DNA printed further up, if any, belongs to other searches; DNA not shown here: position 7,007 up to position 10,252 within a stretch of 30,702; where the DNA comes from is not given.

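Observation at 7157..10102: NACHT protein pairs a minimal N-terminus with a 10-copy PBS-lyase-type HEAT sensor array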

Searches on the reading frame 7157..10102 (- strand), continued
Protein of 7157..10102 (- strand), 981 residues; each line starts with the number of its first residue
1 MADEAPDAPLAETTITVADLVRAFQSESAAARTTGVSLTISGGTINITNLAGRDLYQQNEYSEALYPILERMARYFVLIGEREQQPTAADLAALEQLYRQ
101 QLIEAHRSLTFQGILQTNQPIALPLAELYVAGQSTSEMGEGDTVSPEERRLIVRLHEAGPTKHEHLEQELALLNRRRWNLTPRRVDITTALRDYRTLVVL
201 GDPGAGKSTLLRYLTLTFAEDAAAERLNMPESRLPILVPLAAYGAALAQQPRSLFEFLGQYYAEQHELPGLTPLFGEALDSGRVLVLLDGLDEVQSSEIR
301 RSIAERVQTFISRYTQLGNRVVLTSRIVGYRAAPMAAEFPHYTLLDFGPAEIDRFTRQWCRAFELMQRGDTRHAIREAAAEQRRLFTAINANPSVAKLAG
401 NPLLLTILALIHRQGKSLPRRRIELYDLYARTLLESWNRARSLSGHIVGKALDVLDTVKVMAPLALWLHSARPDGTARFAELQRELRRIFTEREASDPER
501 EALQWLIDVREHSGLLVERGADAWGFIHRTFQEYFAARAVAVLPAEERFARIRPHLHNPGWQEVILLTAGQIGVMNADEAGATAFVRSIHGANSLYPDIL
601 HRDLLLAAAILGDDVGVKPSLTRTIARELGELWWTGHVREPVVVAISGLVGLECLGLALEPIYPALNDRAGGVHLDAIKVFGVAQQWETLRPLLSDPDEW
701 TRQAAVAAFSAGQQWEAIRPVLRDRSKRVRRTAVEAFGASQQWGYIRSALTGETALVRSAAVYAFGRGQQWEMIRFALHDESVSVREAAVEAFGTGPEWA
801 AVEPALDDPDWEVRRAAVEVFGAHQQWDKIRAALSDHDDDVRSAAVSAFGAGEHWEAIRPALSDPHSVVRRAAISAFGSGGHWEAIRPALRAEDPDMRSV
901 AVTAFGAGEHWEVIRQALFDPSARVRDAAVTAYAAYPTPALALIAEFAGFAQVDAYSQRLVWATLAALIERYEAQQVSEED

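Call 7: find_homologous_proteins(query=window:7157-10102:-, max_evalue=0.00001)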
Query window:7157-10102:- (981 aa): 1831 proteins with E <= 0.00001 among 8000 candidates; the best 120 are listed.
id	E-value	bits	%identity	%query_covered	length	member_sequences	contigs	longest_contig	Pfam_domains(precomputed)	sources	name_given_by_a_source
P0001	0.0e+0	2177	100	100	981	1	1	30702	PF02985.29,PF24883.3,PF05729.19,PF13513.13,PF13646.13,PF23227.2,PF20720.4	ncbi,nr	ncbi:MAG: HEAT repeat domain-containing protein [Herpetosiphonaceae bacterium]|nr:HEAT repeat domain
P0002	0.0e+0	1758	89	91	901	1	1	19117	PF02985.29,PF05729.19,PF13513.13,PF13646.13,PF23227.2,PF20720.4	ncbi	-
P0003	1.3e-214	733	42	88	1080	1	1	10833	PF02985.29,PF05729.19,PF13646.13,PF20720.4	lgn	-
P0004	2.7e-210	719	44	87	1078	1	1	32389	PF02985.29,PF24883.3,PF05729.19,PF13513.13,PF13646.13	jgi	jgi:hypothetical protein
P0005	4.6e-208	712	42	86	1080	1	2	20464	PF02985.29,PF05729.19,PF13646.13,PF12765.14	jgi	jgi:hypothetical protein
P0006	2.5e-158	547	49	55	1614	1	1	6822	PF23271.2,PF12717.14,PF25102.2,PF00514.30,PF26715.1,PF24714.2,PF02985.29,PF01602.27,PF05918.18,PF25786.1,PF24883.3,PF05729.19,PF27207.1,PF20168.5,PF13513.13,PF13646.13,PF20720.4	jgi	jgi:HEAT repeat protein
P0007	1.0e-144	502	44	67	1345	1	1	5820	PF12717.14,PF00514.30,PF25786.1,PF02985.29,PF03130.23,PF05729.19,PF04326.20,PF13513.13,PF13646.13,PF23227.2,PF20720.4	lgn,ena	-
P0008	1.2e-143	499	44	67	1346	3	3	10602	PF12717.14,PF00514.30,PF02985.29,PF04326.20,PF07728.21,PF25767.2,PF25786.1,PF03130.23,PF05729.19,PF13513.13,PF13646.13,PF23227.2,PF20720.4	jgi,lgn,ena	-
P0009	1.4e-136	475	40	69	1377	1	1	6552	PF12717.14,PF25786.1,PF02985.29,PF03130.23,PF05729.19,PF04326.20,PF13513.13,PF13646.13,PF20720.4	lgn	-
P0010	4.3e-133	464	37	88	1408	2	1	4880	PF26715.1,PF24714.2,PF22646.3,PF12755.14,PF11865.15,PF25767.2,PF25786.1,PF08713.18,PF05729.19,PF13513.13,PF13646.13,PF25151.2,PF23271.2,PF12717.14,PF00514.30,PF02985.29,PF22956.3,PF24987.2,PF01602.27,PF12765.14,PF25801.2,PF03130.23,PF12348.15,PF20168.5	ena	-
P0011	8.0e-133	463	45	55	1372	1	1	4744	PF12717.14,PF25786.1,PF02985.29,PF05729.19,PF04326.20,PF13513.13,PF13646.13,PF20720.4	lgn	-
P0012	1.2e-127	446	41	66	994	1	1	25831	PF22734.2,PF12755.14,PF02985.29,PF24883.3,PF03130.23,PF05729.19,PF13513.13,PF13646.13,PF25767.2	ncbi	-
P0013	9.3e-125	436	37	86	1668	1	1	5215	PF12717.14,PF26715.1,PF10363.16,PF24714.2,PF22646.3,PF02985.29,PF22956.3,PF01602.27,PF25780.2,PF12765.14,PF21581.4,PF01347.29,PF28344.1,PF05729.19,PF20168.5,PF13513.13,PF14666.12,PF13646.13,PF23227.2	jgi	jgi:HEAT repeat protein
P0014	2.0e-124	435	40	72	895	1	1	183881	PF21581.4,PF02985.29,PF05729.19,PF13646.13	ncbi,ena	-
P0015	1.4e-123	432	45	56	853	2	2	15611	PF24883.3,PF05729.19,PF03781.23,PF20720.4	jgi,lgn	-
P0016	1.7e-123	432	42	64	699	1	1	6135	PF02985.29,PF24883.3,PF05729.19,PF13646.13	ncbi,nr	ncbi:MAG: NACHT domain-containing protein, partial [Burkholderiaceae bacterium]|nr:NACHT domain-cont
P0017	3.3e-120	421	45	54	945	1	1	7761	PF05729.19,PF03781.23,PF20720.4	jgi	jgi:formylglycine-generating enzyme required for sulfatase activity/energy-coupling factor transport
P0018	8.9e-120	420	35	86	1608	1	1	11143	PF21581.4,PF12717.14,PF02985.29,PF00149.34,PF05729.19,PF13513.13,PF01602.27,PF13646.13,PF25151.2,PF12765.14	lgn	-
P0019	1.2e-119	419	37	87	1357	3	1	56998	PF21581.4,PF12717.14,PF10363.16,PF02985.29,PF05729.19,PF13646.13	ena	-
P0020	2.4e-119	418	43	59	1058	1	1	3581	PF22734.2,PF02985.29,PF05729.19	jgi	jgi:hypothetical protein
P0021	3.3e-119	418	38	80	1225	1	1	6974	PF12717.14,PF02985.29,PF05729.19,PF13646.13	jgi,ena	-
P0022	8.9e-119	416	44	56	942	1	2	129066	PF24883.3,PF05729.19,PF03781.23,PF20720.4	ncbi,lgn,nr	ncbi:SUMF1/EgtB/PvdO family nonheme iron enzyme [candidate division KSB1 bacterium]|nr:SUMF1/EgtB/Pv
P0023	2.5e-118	415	38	78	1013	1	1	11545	PF12717.14,PF26715.1,PF02985.29,PF05729.19,PF13646.13,PF25151.2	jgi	-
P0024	3.0e-118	415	45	51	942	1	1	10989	PF05729.19,PF03781.23,PF20720.4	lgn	-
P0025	8.3e-118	413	39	80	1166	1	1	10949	PF10363.16,PF24714.2,PF02985.29,PF05729.19,PF13513.13,PF01602.27,PF13646.13,PF12765.14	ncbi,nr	ncbi:MAG TPA: HEAT repeat domain-containing protein, partial [Roseiflexaceae bacterium]|nr:HEAT repe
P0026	9.5e-118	413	43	55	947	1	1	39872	PF05729.19,PF03781.23,PF20720.4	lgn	-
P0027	1.7e-117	412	45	53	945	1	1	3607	PF24883.3,PF05729.19,PF03781.23,PF20720.4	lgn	-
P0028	4.3e-117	411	45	54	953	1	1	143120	PF05729.19,PF03781.23,PF20720.4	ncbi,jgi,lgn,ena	-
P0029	5.0e-117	411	45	54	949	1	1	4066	PF05729.19,PF03781.23,PF20720.4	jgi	jgi:formylglycine-generating enzyme required for sulfatase activity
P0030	9.9e-117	410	38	84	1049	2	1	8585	PF23271.2,PF12717.14,PF00514.30,PF26715.1,PF24714.2,PF12755.14,PF02985.29,PF25767.2,PF25786.1,PF03130.23,PF05729.19,PF20168.5,PF13513.13,PF13646.13,PF23227.2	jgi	-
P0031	1.3e-116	409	42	58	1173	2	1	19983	PF02985.29,PF05729.19,PF13646.13,PF20720.4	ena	-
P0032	1.6e-116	409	40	64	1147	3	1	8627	PF12717.14,PF24714.2,PF02985.29,PF24883.3,PF05729.19,PF13646.13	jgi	jgi:hypothetical protein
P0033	2.4e-116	408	44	54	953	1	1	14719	PF05729.19,PF03781.23,PF20720.4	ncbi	-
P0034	2.5e-116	408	37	84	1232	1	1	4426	PF26715.1,PF24714.2,PF22646.3,PF12755.14,PF11865.15,PF24492.2,PF25767.2,PF25786.1,PF24883.3,PF05729.19,PF24140.2,PF17741.7,PF13513.13,PF13646.13,PF24389.2,PF16804.12,PF23271.2,PF12717.14,PF10363.16,PF02985.29,PF24987.2,PF01602.27,PF03130.23,PF12348.15,PF20168.5,PF23227.2,PF20720.4,PF20416.5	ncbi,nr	ncbi:MAG: NACHT domain-containing protein, partial [Chloroflexi bacterium]|nr:NACHT domain-containin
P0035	3.6e-116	408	45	53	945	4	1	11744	PF05729.19,PF03781.23,PF20720.4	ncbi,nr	ncbi:SUMF1/EgtB/PvdO family nonheme iron enzyme, partial [candidate division KSB1 bacterium]|nr:SUMF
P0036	5.1e-116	407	45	54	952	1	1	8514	PF05729.19,PF03781.23,PF20720.4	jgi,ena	-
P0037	3.8e-115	404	45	51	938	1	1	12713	PF24883.3,PF05729.19,PF03781.23,PF20720.4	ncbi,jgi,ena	-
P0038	8.9e-115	403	44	53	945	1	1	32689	PF05729.19,PF03781.23,PF20720.4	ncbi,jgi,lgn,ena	-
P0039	1.2e-114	403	43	52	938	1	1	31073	PF24883.3,PF05729.19,PF03781.23,PF20720.4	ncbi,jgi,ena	-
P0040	1.3e-114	403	43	56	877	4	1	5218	PF24883.3,PF05729.19,PF03781.23,PF20720.4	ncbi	ncbi:MAG: SUMF1/EgtB/PvdO family nonheme iron enzyme, partial [candidate division KSB1 bacterium]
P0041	1.6e-114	402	44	54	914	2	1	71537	PF05729.19,PF03781.23,PF20720.4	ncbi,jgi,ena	-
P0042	2.7e-113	398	43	54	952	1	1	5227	PF05729.19,PF03781.23,PF20720.4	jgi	-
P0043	4.0e-113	398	44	52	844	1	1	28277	PF22734.2,PF05729.19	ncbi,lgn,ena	-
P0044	9.1e-113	396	34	81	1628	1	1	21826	PF26715.1,PF24714.2,PF22646.3,PF12755.14,PF11865.15,PF24492.2,PF12530.15,PF25767.2,PF13191.13,PF21581.4,PF01347.29,PF05918.18,PF25786.1,PF24883.3,PF08713.18,PF22928.3,PF05729.19,PF24140.2,PF13840.13,PF13513.13,PF13646.13,PF23271.2,PF12717.14,PF00514.30,PF10363.16,PF02985.29,PF24987.2,PF13676.12,PF01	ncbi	-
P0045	1.0e-112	396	37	84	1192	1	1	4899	PF02985.29,PF05729.19,PF13646.13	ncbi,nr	ncbi:MAG: NACHT domain-containing protein, partial [bacterium]|nr:NACHT domain-containing protein [b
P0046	5.0e-111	391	42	56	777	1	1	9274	PF05729.19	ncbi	ncbi:MAG: NACHT domain-containing protein, partial [Anaerolineae bacterium]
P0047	5.7e-111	390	38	80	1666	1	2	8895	PF12717.14,PF00514.30,PF26715.1,PF02985.29,PF01602.27,PF14663.12,PF25780.2,PF12765.14,PF21581.4,PF25786.1,PF05729.19,PF20168.5,PF13513.13,PF13646.13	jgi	jgi:HEAT repeat protein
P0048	3.5e-110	388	42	57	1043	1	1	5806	PF24883.3,PF05729.19,PF03781.23,PF13481.13,PF20720.4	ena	-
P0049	8.0e-110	387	44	54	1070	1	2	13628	PF05729.19,PF03781.23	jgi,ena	-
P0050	1.2e-109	386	35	86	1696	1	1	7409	PF21581.4,PF12717.14,PF26715.1,PF10363.16,PF02985.29,PF13271.12,PF05729.19,PF20168.5,PF25780.2,PF13646.13,PF11698.15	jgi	jgi:energy-coupling factor transporter ATP-binding protein EcfA2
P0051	1.4e-109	386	43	52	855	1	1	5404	PF05729.19,PF03781.23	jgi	jgi:formylglycine-generating enzyme required for sulfatase activity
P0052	4.0e-109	384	45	51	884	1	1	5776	PF05729.19,PF03781.23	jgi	jgi:formylglycine-generating enzyme required for sulfatase activity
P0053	4.3e-109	384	41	55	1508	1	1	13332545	PF23271.2,PF12717.14,PF07571.20,PF26715.1,PF24714.2,PF02985.29,PF24492.2,PF14663.12,PF25780.2,PF12765.14,PF21581.4,PF25757.2,PF25786.1,PF05729.19,PF27207.1,PF20168.5,PF13513.13,PF13646.13,PF25151.2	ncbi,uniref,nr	ncbi:NACHT domain-containing protein [Archangium violaceum]|uniref:HEAT repeat domain-containing pro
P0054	7.9e-109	383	41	56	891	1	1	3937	PF24883.3,PF05729.19,PF03781.23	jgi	jgi:formylglycine-generating enzyme required for sulfatase activity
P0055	5.1e-108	381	35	86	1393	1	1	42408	PF21581.4,PF22734.2,PF02985.29,PF24883.3,PF05729.19,PF20168.5,PF13646.13,PF20720.4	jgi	jgi:hypothetical protein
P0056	5.3e-108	381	33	77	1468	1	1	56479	PF26715.1,PF24714.2,PF22646.3,PF12755.14,PF11865.15,PF24492.2,PF25767.2,PF21581.4,PF01347.29,PF05918.18,PF25786.1,PF24883.3,PF22928.3,PF05729.19,PF27207.1,PF13513.13,PF13646.13,PF25151.2,PF23271.2,PF12717.14,PF00514.30,PF07571.20,PF02985.29,PF24987.2,PF01602.27,PF25780.2,PF09280.17,PF12765.14,PF2575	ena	-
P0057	8.0e-108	380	43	51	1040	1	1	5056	PF24883.3,PF05729.19,PF03781.23,PF13481.13,PF20720.4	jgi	-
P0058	9.0e-108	380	35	83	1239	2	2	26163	PF23271.2,PF12717.14,PF26715.1,PF02985.29,PF24492.2,PF20703.4,PF01602.27,PF25767.2,PF25786.1,PF01442.24,PF03130.23,PF05729.19,PF20168.5,PF13513.13,PF13646.13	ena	-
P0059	1.8e-107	379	44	51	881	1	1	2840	PF05729.19,PF03781.23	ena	-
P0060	4.8e-107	378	41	58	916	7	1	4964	PF05729.19,PF03781.23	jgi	-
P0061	4.9e-107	377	41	54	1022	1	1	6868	PF21581.4,PF12717.14,PF02985.29,PF05729.19,PF13513.13,PF25780.2,PF13646.13,PF12765.14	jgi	jgi:HEAT repeat protein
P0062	6.1e-107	377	45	51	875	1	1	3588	PF05729.19,PF03781.23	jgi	jgi:formylglycine-generating enzyme required for sulfatase activity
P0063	7.7e-107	377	44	51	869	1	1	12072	PF05729.19,PF03781.23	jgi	jgi:formylglycine-generating enzyme required for sulfatase activity/energy-coupling factor transport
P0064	8.1e-107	377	44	53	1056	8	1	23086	PF05729.19,PF03781.23,PF20720.4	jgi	-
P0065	4.0e-106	374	40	54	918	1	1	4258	PF05729.19,PF03781.23,PF13401.13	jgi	jgi:formylglycine-generating enzyme required for sulfatase activity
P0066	8.4e-106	373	45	51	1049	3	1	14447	PF24883.3,PF05729.19,PF03781.23,PF20720.4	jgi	-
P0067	2.4e-105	372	41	53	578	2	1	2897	PF24883.3,PF05729.19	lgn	-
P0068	2.9e-105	372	44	50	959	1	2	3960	PF05729.19,PF03781.23,PF20720.4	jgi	jgi:formylglycine-generating enzyme required for sulfatase activity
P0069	4.0e-105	371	44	52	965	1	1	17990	PF13240.12,PF05729.19,PF03781.23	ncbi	-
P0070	7.4e-105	370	42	57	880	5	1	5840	PF05729.19,PF03781.23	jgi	-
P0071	1.6e-104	369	42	57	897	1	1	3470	PF05729.19,PF03781.23,PF20720.4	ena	-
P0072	2.9e-104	368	41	56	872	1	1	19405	PF02985.29,PF03130.23,PF05729.19,PF13513.13,PF13646.13,PF25767.2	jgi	jgi:energy-coupling factor transporter ATP-binding protein EcfA2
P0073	4.3e-104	368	42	52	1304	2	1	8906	PF07714.24,PF00069.32,PF03109.23,PF05729.19,PF03781.23,PF20720.4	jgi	jgi:formylglycine-generating enzyme required for sulfatase activity/serine/threonine protein kinase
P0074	5.1e-104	367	45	51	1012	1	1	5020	PF24883.3,PF13271.12,PF05729.19,PF03781.23,PF20720.4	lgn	-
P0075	2.1e-103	365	43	50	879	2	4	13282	PF05729.19,PF03781.23,PF20720.4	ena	-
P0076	4.6e-103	364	40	54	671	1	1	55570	PF24883.3,PF05729.19,PF20720.4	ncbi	-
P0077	4.6e-103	364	43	51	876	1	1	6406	PF05729.19,PF03781.23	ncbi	-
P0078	5.7e-103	364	32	81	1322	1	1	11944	PF26715.1,PF24714.2,PF22646.3,PF12755.14,PF11865.15,PF25767.2,PF21581.4,PF01347.29,PF25786.1,PF05729.19,PF27207.1,PF13513.13,PF13646.13,PF25151.2,PF23271.2,PF12717.14,PF00514.30,PF10363.16,PF02985.29,PF24987.2,PF01602.27,PF26718.1,PF14663.12,PF23654.2,PF12765.14,PF03130.23,PF12348.15,PF20168.5,PF232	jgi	jgi:HEAT repeat protein/energy-coupling factor transporter ATP-binding protein EcfA2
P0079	7.4e-103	364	44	49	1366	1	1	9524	PF01582.26,PF00149.34,PF05729.19,PF03781.23,PF13676.12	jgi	-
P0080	1.2e-102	363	41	56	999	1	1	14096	PF05729.19,PF03781.23,PF20720.4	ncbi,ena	-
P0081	1.9e-102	362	33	77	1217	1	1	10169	PF26715.1,PF24714.2,PF22646.3,PF12755.14,PF11865.15,PF24492.2,PF24993.2,PF07728.21,PF25767.2,PF21581.4,PF01347.29,PF05918.18,PF25786.1,PF08713.18,PF05729.19,PF24140.2,PF13513.13,PF13646.13,PF25151.2,PF23271.2,PF12717.14,PF00514.30,PF10363.16,PF02985.29,PF22956.3,PF24987.2,PF01602.27,PF25801.2,PF2575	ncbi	-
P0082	2.0e-102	362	32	80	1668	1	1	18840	PF26715.1,PF22646.3,PF12755.14,PF13401.13,PF25767.2,PF13191.13,PF05918.18,PF25786.1,PF24883.3,PF05729.19,PF13513.13,PF13646.13,PF23271.2,PF12717.14,PF10363.16,PF02985.29,PF13676.12,PF01602.27,PF12765.14,PF01582.26,PF03130.23,PF20168.5,PF23227.2,PF20720.4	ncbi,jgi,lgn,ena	-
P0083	3.4e-102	361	43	50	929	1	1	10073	PF05729.19,PF03781.23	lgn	-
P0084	3.5e-102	361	35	82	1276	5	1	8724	PF23271.2,PF12717.14,PF00514.30,PF26715.1,PF12755.14,PF02985.29,PF25767.2,PF21581.4,PF25757.2,PF25786.1,PF24883.3,PF03130.23,PF05729.19,PF13513.13,PF13646.13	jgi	jgi:HEAT repeat protein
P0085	3.8e-102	361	30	93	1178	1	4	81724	PF12717.14,PF26715.1,PF12755.14,PF02985.29,PF20703.4,PF01602.27,PF25767.2,PF25786.1,PF03130.23,PF05729.19,PF13513.13,PF13646.13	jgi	jgi:HEAT repeat protein/energy-coupling factor transporter ATP-binding protein EcfA2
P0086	3.9e-102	361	44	47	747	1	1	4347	PF05729.19,PF03781.23,PF20720.4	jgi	jgi:formylglycine-generating enzyme required for sulfatase activity/energy-coupling factor transport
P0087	4.4e-102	361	43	51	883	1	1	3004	PF05729.19,PF03781.23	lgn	-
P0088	5.9e-102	361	41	57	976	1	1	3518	PF05729.19,PF03781.23,PF20720.4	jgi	jgi:formylglycine-generating enzyme required for sulfatase activity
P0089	6.3e-102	361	43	50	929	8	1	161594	PF05729.19,PF03781.23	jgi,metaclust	metaclust:\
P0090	7.8e-102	360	33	81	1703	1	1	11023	PF26715.1,PF24714.2,PF12755.14,PF11865.15,PF13401.13,PF25767.2,PF21581.4,PF01347.29,PF25786.1,PF24883.3,PF08713.18,PF05729.19,PF13513.13,PF13646.13,PF23271.2,PF12717.14,PF10363.16,PF02985.29,PF13676.12,PF01602.27,PF03130.23,PF20168.5,PF23227.2,PF20720.4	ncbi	-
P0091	8.1e-102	360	36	77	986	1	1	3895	PF23271.2,PF12717.14,PF00514.30,PF26715.1,PF10363.16,PF24714.2,PF12755.14,PF02985.29,PF01602.27,PF25767.2,PF25786.1,PF03130.23,PF05729.19,PF27207.1,PF20168.5,PF13513.13,PF13646.13,PF23227.2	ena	-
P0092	8.9e-102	360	40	56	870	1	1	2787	PF05729.19,PF03781.23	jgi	-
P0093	1.6e-101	359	42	51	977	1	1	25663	PF05729.19,PF03781.23,PF20720.4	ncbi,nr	ncbi:MAG: SUMF1/EgtB/PvdO family nonheme iron enzyme [Chloroflexi bacterium]|nr:SUMF1/EgtB/PvdO fami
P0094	1.7e-101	359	42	52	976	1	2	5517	PF05729.19,PF03781.23,PF20720.4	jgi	jgi:formylglycine-generating enzyme required for sulfatase activity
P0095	2.3e-101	359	43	51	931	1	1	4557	PF05729.19,PF03781.23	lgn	-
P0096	2.5e-101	359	43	50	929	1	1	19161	PF05729.19,PF03781.23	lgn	-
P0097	2.8e-101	358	43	49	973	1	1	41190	PF05729.19,PF03781.23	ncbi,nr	ncbi:MAG: SUMF1/EgtB/PvdO family nonheme iron enzyme [Chloroflexi bacterium]|nr:SUMF1/EgtB/PvdO fami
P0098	3.7e-101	358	43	50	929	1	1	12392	PF05729.19,PF03781.23,PF20720.4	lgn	-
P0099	3.8e-101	358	32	83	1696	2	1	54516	PF26715.1,PF24714.2,PF22646.3,PF12755.14,PF11865.15,PF24492.2,PF25767.2,PF01347.29,PF05918.18,PF25786.1,PF24883.3,PF08713.18,PF05729.19,PF24140.2,PF27207.1,PF13513.13,PF13646.13,PF25151.2,PF23271.2,PF12717.14,PF02803.25,PF00514.30,PF10363.16,PF02985.29,PF24987.2,PF01602.27,PF09280.17,PF12765.14,PF03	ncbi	ncbi:MAG TPA: HEAT repeat domain-containing protein [Ktedonobacteraceae bacterium]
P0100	4.3e-101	358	43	50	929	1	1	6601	PF05729.19,PF03781.23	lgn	-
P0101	5.8e-101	357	43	50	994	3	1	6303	PF05729.19,PF03781.23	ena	-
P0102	6.9e-101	357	41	56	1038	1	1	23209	PF05729.19,PF03781.23,PF20720.4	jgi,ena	-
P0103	8.9e-101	357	37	56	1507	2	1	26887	PF12717.14,PF00514.30,PF26715.1,PF02985.29,PF24492.2,PF13401.13,PF01602.27,PF25767.2,PF12765.14,PF13191.13,PF21581.4,PF01347.29,PF25786.1,PF24883.3,PF03130.23,PF05729.19,PF20168.5,PF13513.13,PF13646.13,PF23227.2,PF20720.4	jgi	jgi:HEAT repeat protein/energy-coupling factor transporter ATP-binding protein EcfA2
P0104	8.9e-101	357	42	52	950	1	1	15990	PF05729.19,PF03781.23,PF13401.13,PF20720.4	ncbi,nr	ncbi:MAG: SUMF1/EgtB/PvdO family nonheme iron enzyme [Chloroflexi bacterium]|nr:SUMF1/EgtB/PvdO fami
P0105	1.0e-100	357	43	51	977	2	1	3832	PF05729.19,PF03781.23,PF20720.4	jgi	-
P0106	1.0e-100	357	42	56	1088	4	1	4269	PF05729.19,PF03781.23,PF19960.7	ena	-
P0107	1.0e-100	357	41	51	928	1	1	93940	PF05729.19,PF03781.23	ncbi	-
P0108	1.0e-100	357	42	62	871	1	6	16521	PF24883.3,PF05729.19,PF03781.23,PF20720.4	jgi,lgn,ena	-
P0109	1.0e-100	357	42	52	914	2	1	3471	PF13240.12,PF05729.19,PF03781.23,PF20720.4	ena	-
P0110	1.3e-100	356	42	49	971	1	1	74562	PF05729.19,PF03781.23,PF20720.4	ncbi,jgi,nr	ncbi:MAG: SUMF1/EgtB/PvdO family nonheme iron enzyme [Anaerolineales bacterium]|jgi:formylglycine-ge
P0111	1.4e-100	356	35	64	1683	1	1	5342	PF23271.2,PF12717.14,PF00514.30,PF26715.1,PF24714.2,PF22646.3,PF12755.14,PF02985.29,PF24987.2,PF01602.27,PF14663.12,PF12765.14,PF21581.4,PF01347.29,PF25786.1,PF24883.3,PF03130.23,PF05729.19,PF27207.1,PF20168.5,PF13513.13,PF13646.13,PF23227.2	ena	-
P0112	1.4e-100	356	41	55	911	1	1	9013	PF05729.19,PF03781.23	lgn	-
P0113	2.3e-100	355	41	51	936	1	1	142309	PF05729.19,PF03781.23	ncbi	-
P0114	2.8e-100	355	41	54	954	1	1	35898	PF05729.19,PF03781.23,PF20720.4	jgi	jgi:formylglycine-generating enzyme required for sulfatase activity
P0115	3.0e-100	355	43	52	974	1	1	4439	PF05729.19,PF03781.23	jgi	jgi:formylglycine-generating enzyme required for sulfatase activity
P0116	3.4e-100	355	41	57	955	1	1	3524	PF05729.19,PF03781.23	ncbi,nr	ncbi:MAG: SUMF1/EgtB/PvdO family nonheme iron enzyme [bacterium]|nr:SUMF1/EgtB/PvdO family nonheme i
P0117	3.8e-100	355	39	54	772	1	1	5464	PF05729.19,PF03781.23,PF13191.13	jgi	jgi:hypothetical protein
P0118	4.6e-100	354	42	52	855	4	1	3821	PF05729.19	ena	-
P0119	5.8e-100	354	42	52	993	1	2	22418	PF05729.19,PF03781.23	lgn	-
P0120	5.9e-100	354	42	52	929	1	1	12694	PF05729.19,PF03781.23,PF20720.4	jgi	-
